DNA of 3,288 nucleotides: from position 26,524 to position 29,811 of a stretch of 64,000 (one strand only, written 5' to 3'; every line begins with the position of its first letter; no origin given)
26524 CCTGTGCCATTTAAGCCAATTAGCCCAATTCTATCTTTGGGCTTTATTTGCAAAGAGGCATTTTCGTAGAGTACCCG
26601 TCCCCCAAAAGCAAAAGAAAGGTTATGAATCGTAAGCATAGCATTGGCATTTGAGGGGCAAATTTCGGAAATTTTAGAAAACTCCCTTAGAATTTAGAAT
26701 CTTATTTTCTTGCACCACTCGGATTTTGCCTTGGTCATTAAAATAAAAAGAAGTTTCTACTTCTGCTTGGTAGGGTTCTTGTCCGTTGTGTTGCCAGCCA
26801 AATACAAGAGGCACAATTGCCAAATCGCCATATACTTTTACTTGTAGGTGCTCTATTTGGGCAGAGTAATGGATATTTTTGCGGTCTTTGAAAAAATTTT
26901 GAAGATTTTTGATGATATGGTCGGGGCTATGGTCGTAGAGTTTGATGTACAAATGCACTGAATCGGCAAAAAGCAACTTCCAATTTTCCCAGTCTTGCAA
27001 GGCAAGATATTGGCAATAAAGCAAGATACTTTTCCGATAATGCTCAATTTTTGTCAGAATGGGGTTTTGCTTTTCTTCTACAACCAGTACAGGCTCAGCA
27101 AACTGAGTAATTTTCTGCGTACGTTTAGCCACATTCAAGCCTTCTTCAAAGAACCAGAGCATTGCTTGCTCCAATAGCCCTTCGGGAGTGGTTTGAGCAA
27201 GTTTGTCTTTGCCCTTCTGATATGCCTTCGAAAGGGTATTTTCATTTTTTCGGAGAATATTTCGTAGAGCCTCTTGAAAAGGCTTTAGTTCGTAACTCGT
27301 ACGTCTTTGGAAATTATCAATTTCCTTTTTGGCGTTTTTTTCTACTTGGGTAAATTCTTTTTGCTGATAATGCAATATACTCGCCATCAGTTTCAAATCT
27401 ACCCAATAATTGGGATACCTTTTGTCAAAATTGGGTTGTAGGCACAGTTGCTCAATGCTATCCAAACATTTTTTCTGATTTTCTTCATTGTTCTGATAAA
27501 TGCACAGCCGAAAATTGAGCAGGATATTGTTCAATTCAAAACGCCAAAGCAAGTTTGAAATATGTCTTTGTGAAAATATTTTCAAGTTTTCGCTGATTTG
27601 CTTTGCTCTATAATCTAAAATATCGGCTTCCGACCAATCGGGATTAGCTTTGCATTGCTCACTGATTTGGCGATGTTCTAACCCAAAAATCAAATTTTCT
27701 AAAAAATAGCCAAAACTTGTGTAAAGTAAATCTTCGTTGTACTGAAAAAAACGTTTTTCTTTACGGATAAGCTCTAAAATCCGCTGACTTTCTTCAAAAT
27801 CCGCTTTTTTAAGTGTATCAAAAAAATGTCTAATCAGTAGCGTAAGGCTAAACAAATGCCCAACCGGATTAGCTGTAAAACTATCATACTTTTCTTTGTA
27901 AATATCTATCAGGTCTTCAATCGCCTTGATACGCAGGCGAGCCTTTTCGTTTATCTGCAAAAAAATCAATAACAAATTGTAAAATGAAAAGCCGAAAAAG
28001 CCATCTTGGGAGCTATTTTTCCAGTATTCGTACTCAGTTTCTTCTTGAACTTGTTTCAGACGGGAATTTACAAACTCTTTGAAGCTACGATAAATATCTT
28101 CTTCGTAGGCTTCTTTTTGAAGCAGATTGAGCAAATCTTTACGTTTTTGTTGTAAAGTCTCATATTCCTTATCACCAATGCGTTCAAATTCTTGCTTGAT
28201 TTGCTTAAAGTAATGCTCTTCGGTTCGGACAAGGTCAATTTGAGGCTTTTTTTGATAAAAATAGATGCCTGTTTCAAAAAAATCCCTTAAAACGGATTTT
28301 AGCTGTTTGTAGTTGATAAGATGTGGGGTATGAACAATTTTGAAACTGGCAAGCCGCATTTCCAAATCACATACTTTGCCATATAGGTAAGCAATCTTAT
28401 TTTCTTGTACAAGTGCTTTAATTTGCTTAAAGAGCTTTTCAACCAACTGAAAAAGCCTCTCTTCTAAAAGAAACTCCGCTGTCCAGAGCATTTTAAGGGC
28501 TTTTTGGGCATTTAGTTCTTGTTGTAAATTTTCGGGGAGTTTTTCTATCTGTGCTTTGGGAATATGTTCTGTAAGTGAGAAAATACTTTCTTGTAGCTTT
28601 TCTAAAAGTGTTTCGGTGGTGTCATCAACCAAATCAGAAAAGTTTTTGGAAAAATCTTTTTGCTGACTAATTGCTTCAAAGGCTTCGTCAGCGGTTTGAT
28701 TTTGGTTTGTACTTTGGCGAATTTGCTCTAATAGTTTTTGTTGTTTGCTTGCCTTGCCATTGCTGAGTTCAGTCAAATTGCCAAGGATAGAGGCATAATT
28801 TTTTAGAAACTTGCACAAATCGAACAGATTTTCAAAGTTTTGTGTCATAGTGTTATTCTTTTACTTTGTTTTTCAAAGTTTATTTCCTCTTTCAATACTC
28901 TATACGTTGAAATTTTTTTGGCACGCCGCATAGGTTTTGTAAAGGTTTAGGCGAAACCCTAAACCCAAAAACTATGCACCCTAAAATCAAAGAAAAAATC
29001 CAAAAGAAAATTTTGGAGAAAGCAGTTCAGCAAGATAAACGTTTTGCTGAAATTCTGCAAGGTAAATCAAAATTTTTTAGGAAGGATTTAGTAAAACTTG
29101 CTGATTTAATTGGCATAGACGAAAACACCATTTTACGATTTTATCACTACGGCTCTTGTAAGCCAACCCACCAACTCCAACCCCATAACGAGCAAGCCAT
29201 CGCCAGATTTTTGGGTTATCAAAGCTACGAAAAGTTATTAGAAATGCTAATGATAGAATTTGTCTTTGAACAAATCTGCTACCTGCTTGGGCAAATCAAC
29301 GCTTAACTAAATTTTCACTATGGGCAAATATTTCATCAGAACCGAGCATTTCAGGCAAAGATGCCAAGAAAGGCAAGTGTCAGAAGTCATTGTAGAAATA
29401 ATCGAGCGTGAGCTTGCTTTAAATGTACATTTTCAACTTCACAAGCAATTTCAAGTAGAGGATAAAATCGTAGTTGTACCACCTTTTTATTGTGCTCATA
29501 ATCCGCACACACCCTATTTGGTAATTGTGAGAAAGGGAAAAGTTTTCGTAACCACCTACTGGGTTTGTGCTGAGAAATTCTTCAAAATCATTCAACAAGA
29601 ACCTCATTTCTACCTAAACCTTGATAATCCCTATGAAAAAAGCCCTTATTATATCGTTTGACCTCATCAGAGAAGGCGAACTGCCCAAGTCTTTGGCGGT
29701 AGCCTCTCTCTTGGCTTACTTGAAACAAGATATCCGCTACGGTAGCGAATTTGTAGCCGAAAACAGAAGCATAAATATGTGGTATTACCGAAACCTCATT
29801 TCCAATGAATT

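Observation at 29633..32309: Radical SAM (B12-domain) + miniature TauD/TfdA dioxygenase + GRDP-like protein with a Cys-Trp-His tail: candidate uncharacterised modification system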

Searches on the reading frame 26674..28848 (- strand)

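Call 3: search_protein_families(library=pfam, proteins=[window:26674-28848:-], max_evalue=0.1)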
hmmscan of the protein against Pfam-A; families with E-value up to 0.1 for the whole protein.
window:26674-28848:- (724 aa): 1 family
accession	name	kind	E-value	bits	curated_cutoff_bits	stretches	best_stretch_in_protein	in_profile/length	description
PF04687.17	Microvir_H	-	0.075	12.9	22.7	0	28-75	197-243/310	Microvirus H protein (pilot protein)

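Call 4: search_protein_families(library=ncbifam, proteins=[window:26674-28848:-], max_evalue=0.1)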
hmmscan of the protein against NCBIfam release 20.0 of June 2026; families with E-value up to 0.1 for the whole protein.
window:26674-28848:- (724 aa): 0 families

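Call 26: search_protein_families(library=padloc, proteins=[window:26674-28848:-], max_evalue=0.01)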
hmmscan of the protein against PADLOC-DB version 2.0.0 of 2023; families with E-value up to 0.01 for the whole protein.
window:26674-28848:- (724 aa): 0 families

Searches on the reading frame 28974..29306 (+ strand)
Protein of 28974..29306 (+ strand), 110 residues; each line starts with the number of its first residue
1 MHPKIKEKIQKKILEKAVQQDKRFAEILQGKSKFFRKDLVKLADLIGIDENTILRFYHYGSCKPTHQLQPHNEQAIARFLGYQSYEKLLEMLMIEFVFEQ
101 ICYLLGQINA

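Call 3: search_protein_families(library=pfam, proteins=[window:28974-29306:+], max_evalue=0.1)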
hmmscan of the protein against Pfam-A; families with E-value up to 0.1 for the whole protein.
window:28974-29306:+ (110 aa): 0 families

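Call 4: search_protein_families(library=ncbifam, proteins=[window:28974-29306:+], max_evalue=0.1)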
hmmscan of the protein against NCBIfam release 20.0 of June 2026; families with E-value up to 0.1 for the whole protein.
window:28974-29306:+ (110 aa): 0 families

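Call 26: search_protein_families(library=padloc, proteins=[window:28974-29306:+], max_evalue=0.01)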
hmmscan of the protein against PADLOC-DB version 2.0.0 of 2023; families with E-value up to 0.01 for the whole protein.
window:28974-29306:+ (110 aa): 0 families

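Call 29: search_protein_families(library=padloc, proteins=[window:28974-29306:+], max_evalue=1)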
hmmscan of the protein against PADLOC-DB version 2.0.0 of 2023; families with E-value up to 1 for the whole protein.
window:28974-29306:+ (110 aa): 0 families

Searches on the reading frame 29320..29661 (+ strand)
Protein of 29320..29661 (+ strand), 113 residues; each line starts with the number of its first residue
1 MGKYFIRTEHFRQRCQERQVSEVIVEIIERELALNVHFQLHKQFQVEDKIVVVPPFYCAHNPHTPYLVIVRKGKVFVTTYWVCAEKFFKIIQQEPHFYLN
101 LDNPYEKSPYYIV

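Call 3: search_protein_families(library=pfam, proteins=[window:29320-29661:+], max_evalue=0.1)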
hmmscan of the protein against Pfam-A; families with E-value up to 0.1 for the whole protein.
window:29320-29661:+ (113 aa): 1 family
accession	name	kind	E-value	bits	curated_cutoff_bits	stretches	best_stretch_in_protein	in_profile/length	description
PF02893.26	GRAM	-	0.014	15.7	23.6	1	43-83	6-41/112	GRAM domain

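Call 4: search_protein_families(library=ncbifam, proteins=[window:29320-29661:+], max_evalue=0.1)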
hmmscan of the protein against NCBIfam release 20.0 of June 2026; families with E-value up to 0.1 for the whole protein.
window:29320-29661:+ (113 aa): 0 families

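Call 26: search_protein_families(library=padloc, proteins=[window:29320-29661:+], max_evalue=0.01)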
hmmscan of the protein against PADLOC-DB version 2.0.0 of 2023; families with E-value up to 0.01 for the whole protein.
window:29320-29661:+ (113 aa): 0 families

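Call 29: search_protein_families(library=padloc, proteins=[window:29320-29661:+], max_evalue=1)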
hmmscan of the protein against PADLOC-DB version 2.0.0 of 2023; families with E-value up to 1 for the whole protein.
window:29320-29661:+ (113 aa): 0 families
